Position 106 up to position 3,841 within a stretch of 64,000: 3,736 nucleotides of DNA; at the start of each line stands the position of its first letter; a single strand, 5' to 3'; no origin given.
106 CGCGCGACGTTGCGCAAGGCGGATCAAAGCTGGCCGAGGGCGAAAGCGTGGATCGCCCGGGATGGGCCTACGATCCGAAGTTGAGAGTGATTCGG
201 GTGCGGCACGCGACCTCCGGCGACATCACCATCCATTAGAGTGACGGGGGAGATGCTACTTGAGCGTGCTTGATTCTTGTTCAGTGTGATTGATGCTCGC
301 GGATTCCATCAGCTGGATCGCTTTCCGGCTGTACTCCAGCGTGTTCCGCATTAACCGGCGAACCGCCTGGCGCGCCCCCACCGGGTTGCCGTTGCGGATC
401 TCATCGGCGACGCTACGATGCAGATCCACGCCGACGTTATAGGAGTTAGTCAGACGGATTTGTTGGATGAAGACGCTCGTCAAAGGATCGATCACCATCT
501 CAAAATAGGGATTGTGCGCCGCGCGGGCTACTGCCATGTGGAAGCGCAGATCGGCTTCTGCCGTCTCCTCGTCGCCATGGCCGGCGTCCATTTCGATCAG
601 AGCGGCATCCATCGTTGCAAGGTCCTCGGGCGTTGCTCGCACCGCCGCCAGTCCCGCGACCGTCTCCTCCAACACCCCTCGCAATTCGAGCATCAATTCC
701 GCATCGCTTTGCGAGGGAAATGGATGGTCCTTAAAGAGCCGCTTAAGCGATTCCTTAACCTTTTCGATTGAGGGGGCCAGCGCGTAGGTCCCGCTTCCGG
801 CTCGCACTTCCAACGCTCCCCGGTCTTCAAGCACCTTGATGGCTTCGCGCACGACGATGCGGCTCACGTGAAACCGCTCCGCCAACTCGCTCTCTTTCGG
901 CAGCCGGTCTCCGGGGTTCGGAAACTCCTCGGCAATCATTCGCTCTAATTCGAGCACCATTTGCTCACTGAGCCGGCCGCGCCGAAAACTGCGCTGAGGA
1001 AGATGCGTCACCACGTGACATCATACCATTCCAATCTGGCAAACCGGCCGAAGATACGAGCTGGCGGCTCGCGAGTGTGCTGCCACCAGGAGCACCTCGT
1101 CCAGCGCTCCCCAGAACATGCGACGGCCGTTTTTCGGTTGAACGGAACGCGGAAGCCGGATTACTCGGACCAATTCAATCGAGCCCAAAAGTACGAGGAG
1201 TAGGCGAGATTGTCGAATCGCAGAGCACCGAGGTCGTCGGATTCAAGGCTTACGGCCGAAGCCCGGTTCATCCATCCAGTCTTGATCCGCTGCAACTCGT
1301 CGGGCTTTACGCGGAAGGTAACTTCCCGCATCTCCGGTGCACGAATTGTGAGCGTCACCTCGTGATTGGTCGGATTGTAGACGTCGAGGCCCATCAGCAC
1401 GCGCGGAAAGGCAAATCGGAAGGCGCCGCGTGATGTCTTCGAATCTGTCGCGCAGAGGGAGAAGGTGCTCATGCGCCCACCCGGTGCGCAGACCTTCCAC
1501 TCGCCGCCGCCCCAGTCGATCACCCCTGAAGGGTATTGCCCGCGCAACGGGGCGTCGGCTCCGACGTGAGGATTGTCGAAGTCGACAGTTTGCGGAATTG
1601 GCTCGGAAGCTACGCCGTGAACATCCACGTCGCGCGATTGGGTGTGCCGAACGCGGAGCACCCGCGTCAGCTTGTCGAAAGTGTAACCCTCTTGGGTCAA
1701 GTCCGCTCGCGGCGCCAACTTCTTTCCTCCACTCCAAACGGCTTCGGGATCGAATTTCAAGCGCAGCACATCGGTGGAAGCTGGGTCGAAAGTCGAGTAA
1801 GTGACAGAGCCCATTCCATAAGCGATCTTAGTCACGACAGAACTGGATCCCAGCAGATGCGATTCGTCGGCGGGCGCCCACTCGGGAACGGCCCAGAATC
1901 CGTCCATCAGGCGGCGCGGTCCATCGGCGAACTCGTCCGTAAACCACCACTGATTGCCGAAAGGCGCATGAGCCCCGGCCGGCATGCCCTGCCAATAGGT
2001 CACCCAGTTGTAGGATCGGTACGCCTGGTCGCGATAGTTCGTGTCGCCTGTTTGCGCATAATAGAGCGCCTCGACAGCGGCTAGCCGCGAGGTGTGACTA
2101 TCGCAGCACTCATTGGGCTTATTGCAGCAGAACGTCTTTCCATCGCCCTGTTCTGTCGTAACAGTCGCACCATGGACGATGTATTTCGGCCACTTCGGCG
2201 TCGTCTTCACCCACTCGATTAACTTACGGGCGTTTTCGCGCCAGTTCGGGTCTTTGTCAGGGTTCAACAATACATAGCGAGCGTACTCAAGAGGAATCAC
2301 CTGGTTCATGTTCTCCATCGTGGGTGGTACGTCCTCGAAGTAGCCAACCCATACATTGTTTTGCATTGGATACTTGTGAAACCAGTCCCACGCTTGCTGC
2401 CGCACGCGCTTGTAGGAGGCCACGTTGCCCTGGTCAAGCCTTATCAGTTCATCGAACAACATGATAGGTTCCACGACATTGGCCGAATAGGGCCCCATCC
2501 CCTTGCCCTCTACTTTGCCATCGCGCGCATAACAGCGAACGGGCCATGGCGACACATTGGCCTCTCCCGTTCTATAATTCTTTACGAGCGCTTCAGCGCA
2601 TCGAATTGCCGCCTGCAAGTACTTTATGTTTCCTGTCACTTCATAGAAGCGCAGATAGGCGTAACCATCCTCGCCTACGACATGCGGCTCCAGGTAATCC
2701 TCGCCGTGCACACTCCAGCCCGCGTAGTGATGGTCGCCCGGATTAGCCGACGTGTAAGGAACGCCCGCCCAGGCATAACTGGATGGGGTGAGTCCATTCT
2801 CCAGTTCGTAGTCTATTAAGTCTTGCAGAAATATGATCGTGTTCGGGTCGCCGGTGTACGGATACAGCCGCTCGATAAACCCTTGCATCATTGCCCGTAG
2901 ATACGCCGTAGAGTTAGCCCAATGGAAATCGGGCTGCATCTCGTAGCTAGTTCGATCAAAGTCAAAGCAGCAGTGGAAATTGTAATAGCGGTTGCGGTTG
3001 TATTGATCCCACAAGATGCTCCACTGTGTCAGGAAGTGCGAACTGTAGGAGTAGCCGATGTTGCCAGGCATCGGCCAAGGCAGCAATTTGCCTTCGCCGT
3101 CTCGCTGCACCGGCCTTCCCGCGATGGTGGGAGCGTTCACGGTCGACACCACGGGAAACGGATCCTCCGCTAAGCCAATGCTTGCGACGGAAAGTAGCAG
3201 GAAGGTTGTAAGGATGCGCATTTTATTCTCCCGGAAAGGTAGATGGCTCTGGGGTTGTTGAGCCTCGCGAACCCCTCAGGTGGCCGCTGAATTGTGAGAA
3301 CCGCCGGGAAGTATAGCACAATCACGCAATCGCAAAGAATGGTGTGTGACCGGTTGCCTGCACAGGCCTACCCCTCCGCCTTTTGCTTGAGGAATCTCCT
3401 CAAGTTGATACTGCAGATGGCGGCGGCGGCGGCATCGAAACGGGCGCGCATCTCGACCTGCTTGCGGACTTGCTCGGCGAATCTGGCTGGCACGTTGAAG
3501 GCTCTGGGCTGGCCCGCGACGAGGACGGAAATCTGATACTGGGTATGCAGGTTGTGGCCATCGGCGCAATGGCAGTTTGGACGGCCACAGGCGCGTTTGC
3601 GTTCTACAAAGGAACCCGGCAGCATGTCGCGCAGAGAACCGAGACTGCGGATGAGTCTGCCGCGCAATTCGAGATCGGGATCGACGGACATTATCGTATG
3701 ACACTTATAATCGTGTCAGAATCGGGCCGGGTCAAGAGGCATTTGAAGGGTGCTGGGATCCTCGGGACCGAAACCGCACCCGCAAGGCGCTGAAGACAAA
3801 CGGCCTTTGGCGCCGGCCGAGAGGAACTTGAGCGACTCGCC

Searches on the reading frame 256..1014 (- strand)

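Call 44: search_protein_families(library=pfam, proteins=[window:256-1014:-], max_evalue=0.001)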
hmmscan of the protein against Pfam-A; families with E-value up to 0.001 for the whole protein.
window:256-1014:- (252 aa): 4 families
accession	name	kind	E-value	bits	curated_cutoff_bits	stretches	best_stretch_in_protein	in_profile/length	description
PF07729.17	FCD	-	4.6e-22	79.2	24.3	1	108-223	2-124/125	FCD domain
PF00392.27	GntR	-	4.1e-17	62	27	1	16-77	2-63/64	Bacterial regulatory proteins, gntR family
PF14502.12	HTH_41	-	3.8e-06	26.7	25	1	34-76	2-46/48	Helix-turn-helix domain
PF08279.18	HTH_11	-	0.0003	21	25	1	42-75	19-53/55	HTH domain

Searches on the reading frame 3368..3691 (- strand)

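Call 44: search_protein_families(library=pfam, proteins=[window:3368-3691:-], max_evalue=0.001)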
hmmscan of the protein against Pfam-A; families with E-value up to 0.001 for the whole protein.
window:3368-3691:- (107 aa): 1 family
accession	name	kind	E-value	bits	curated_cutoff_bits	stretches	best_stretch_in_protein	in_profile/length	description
PF20586.3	DUF6788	-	2.6e-17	63.3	27.2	1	10-98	8-98/103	Family of unknown function (DUF6788)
